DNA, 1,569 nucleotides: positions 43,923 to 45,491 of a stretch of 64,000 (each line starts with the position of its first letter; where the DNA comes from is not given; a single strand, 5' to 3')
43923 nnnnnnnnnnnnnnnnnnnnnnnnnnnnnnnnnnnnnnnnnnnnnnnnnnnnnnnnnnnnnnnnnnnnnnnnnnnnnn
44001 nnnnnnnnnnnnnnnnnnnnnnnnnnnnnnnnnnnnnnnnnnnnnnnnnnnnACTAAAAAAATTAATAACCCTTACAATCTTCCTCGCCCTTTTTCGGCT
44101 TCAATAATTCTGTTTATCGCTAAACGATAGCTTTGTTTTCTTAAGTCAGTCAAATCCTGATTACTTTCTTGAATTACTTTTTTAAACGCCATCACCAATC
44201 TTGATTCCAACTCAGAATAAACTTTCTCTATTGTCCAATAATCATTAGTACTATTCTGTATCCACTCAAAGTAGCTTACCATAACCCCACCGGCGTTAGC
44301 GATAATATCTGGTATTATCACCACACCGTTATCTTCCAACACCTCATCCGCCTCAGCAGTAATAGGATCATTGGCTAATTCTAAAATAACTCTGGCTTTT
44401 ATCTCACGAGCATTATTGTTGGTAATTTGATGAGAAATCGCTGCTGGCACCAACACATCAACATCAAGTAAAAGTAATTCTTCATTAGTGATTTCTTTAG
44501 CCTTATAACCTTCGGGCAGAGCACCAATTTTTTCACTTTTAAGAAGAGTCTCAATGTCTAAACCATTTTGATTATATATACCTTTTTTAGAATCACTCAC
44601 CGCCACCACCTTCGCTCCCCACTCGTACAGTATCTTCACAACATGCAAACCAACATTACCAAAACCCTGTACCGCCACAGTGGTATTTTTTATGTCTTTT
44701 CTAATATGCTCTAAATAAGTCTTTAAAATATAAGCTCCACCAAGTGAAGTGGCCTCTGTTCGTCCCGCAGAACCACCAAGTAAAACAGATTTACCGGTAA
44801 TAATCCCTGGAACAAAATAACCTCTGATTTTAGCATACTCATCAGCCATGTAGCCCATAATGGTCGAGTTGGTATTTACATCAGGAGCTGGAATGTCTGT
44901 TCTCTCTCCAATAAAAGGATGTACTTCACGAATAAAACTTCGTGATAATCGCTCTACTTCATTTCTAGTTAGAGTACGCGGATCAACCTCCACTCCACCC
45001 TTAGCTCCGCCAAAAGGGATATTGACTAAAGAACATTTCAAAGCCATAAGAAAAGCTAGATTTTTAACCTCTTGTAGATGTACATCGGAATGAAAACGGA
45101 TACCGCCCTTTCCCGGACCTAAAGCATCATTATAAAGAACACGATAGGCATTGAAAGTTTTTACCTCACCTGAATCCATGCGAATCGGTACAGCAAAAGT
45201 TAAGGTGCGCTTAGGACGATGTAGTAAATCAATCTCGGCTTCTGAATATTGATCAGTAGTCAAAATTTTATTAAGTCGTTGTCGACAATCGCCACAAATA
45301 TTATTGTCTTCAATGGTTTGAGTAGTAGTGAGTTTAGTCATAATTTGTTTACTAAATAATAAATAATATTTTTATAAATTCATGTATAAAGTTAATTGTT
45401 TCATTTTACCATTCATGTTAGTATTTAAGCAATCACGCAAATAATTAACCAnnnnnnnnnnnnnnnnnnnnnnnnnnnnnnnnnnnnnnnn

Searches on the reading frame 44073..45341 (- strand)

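Call 52: search_protein_families(library=pfam, proteins=[window:44073-45341:-], max_evalue=0.001)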
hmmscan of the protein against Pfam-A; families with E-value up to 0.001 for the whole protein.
window:44073-45341:- (422 aa): 3 families
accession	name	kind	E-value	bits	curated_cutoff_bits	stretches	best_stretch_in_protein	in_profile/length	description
PF00208.27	ELFV_dehydrog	-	2e-72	244.3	23.4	1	189-420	1-241/241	Glutamate/Leucine/Phenylalanine/Valine dehydrogenase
PF02812.23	ELFV_dehydrog_N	-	2.3e-52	176.5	25.3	1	43-170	1-128/129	Glu/Leu/Phe/Val dehydrogenase, dimerisation domain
PF02826.25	2-Hacid_dh_C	-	4.8e-05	23.2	25.1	1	212-266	29-88/178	D-isomer specific 2-hydroxyacid dehydrogenase, NAD binding domain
